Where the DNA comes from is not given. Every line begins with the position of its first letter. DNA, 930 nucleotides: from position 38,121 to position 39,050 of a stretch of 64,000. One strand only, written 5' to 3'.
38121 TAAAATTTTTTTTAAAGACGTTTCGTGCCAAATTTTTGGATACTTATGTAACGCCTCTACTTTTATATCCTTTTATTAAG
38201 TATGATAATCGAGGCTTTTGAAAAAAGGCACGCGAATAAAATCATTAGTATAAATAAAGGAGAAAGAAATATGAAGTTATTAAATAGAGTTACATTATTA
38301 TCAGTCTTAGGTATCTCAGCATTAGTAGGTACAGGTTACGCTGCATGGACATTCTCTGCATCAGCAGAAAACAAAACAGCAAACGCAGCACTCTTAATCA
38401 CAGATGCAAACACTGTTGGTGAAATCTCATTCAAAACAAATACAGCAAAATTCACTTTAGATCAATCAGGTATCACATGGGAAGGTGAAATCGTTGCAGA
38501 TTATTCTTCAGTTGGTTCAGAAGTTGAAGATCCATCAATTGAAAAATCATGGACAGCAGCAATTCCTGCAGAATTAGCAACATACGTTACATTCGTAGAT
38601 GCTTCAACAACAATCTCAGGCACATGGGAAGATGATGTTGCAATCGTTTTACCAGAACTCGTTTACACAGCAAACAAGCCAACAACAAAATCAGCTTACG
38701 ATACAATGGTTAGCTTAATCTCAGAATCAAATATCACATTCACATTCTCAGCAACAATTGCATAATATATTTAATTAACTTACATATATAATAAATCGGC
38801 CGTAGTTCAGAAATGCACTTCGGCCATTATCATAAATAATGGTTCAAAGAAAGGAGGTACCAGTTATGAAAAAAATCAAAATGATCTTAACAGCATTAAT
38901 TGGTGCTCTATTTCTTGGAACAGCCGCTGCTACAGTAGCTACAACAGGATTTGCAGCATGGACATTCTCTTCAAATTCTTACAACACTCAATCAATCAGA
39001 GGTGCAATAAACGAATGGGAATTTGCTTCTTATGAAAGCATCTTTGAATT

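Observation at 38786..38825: Conserved stem-loop between the small TasA-like gene and the LRR gene in both cassettes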

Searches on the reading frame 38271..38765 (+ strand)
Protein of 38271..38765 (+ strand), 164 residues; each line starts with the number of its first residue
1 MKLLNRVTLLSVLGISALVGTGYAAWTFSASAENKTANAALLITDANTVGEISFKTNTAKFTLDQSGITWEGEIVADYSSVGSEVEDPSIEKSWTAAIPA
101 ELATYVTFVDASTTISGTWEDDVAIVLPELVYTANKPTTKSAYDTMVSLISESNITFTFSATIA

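Call 13: search_protein_families(library=pfam, proteins=[window:38271-38765:+], max_evalue=0.1)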
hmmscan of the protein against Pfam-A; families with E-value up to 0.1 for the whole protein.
window:38271-38765:+ (164 aa): 0 families

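Call 27: find_homologous_proteins(query=window:38271-38765:+)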
Query window:38271-38765:+ (164 aa): 4 proteins with E <= 0.001 among 134 candidates.
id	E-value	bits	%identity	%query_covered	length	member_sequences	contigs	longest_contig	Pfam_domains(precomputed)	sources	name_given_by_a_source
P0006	1.2e-93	329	99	100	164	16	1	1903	-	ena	-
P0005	1.1e-83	297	91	100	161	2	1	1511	-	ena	-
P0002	9.1e-17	80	40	100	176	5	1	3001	-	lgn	-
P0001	2.9e-16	78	39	100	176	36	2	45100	-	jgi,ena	-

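Call 32: find_encoding_contigs(protein=P0006, flank=6000)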
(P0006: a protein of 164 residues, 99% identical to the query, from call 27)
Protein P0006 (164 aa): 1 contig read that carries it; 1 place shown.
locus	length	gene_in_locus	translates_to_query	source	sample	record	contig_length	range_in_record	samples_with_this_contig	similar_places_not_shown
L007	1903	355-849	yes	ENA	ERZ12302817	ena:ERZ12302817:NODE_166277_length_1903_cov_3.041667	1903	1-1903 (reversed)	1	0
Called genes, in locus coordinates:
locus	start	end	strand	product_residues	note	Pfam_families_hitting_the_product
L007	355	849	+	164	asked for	-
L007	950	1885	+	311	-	PF13306:LRR_5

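Call 33: search_protein_families(library=ncbifam, proteins=[window:38271-38765:+], max_evalue=1)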
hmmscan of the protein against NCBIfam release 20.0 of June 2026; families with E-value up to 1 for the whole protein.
window:38271-38765:+ (164 aa): 0 families

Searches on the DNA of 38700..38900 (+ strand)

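Call 15: search_rna_families(source=window, start=38700, end=38900, threshold=evalue, max_evalue=10)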
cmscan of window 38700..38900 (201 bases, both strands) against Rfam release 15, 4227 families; matches with E-value up to 10: 6.
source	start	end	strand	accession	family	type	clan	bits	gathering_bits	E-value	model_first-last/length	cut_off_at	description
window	38805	38891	-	RF01207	snR73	Gene; snRNA; snoRNA; CD-box;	CL00056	14.6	37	2.9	1-103/103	no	Small nucleolar RNA snR73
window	38786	38833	-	RF04293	mir-889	Gene; miRNA;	CL00149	14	95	5.1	1-79/79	no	mir-889 microRNA precursor family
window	38745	38807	-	RF00819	mir-246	Gene; miRNA;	-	11.9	60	9.6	1-72/72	no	mir-246 microRNA precursor family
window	38805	38817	-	RF01185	snR75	Gene; snRNA; snoRNA; CD-box;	CL00045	9.8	40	8.6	76-88/88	no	Small nucleolar RNA snR75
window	38814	38852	-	RF00114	S15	Cis-reg; leader;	CL00121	9.7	39.5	6.2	1-117/117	no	Ribosomal S15 leader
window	38728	38810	-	RF02089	CLRN1-AS1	Gene; lncRNA;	-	8.6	48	5.7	1-79/79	no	CLRN1 antisense RNA 1 conserved region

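Call 79: build_rna_model(alignment_id=A5, structure=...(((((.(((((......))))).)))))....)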
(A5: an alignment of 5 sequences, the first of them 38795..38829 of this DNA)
Model R1 built from alignment A5 (5 sequences, 35 columns); structure: as given.
model positions 34; base pairs 10; branch points 0; effective number of sequences 5; information 1.241 bits per position. Calibrated on 0.2 Mb of random sequence (short: E-values are rough).
structure used (alignment columns):
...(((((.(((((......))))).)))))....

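Call 80: search_with_rna_model(model_id=R1, sources=[window, L001, L003, L004, L005, L018, L020, L021, L022, L023, L024, L025, L026, L030, L031, L033, L034, L035], max_evalue=10, make_alignment=true, show_alignments=0)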
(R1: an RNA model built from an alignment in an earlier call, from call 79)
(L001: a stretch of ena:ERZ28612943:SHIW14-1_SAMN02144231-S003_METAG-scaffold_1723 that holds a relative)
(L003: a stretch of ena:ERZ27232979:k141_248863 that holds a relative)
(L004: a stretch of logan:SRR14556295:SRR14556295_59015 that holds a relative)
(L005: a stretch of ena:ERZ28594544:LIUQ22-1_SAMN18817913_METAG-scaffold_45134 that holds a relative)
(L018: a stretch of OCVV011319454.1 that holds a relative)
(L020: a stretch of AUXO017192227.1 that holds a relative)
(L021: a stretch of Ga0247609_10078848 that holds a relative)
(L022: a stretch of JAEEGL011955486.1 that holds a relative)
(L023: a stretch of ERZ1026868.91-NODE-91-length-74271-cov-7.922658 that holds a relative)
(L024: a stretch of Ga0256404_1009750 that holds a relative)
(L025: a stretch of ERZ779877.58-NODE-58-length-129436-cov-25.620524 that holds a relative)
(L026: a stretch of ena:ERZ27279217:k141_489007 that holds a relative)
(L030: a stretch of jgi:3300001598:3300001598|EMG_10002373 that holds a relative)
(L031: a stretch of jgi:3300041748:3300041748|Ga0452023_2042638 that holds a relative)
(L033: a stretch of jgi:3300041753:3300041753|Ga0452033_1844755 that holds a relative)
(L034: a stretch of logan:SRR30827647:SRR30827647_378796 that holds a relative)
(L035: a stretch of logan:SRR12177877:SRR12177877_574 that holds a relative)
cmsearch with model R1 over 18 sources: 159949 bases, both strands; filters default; matches with E-value up to 10: 16.
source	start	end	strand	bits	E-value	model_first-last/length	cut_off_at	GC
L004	863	896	+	55.8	9.2e-13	1-34/34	no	0.41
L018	883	916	+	55.4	1.2e-12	1-34/34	no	0.5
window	51517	51550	+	53.5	4.1e-12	1-34/34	no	0.5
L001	6545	6578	+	53.5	4.1e-12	1-34/34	no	0.5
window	38795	38829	+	46.5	3.8e-10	1-34/34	no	0.49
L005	827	861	+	46.5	3.8e-10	1-34/34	no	0.49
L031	4815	4847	+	45.2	9.1e-10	1-34/34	no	0.48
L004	862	895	-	25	0.00042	1-34/34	no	0.41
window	51516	51549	-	23.8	0.00091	1-34/34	no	0.5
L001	6544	6577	-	23.8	0.00091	1-34/34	no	0.5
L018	882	915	-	23.2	0.0013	1-34/34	no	0.5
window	38793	38828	-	13.1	0.93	1-34/34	no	0.47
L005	825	860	-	13.1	0.93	1-34/34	no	0.47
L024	1194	1240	-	12.9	1.1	1-34/34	no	0.38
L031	4812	4846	-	12.7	1.2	1-34/34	no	0.46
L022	2476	2497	+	12.6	1.3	1-34/34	no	0.32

Alignment A6: 16 matches aligned to the model, 54 columns, each read 5' to 3' on its own strand. Consensus structure (alignment columns), stored with it:
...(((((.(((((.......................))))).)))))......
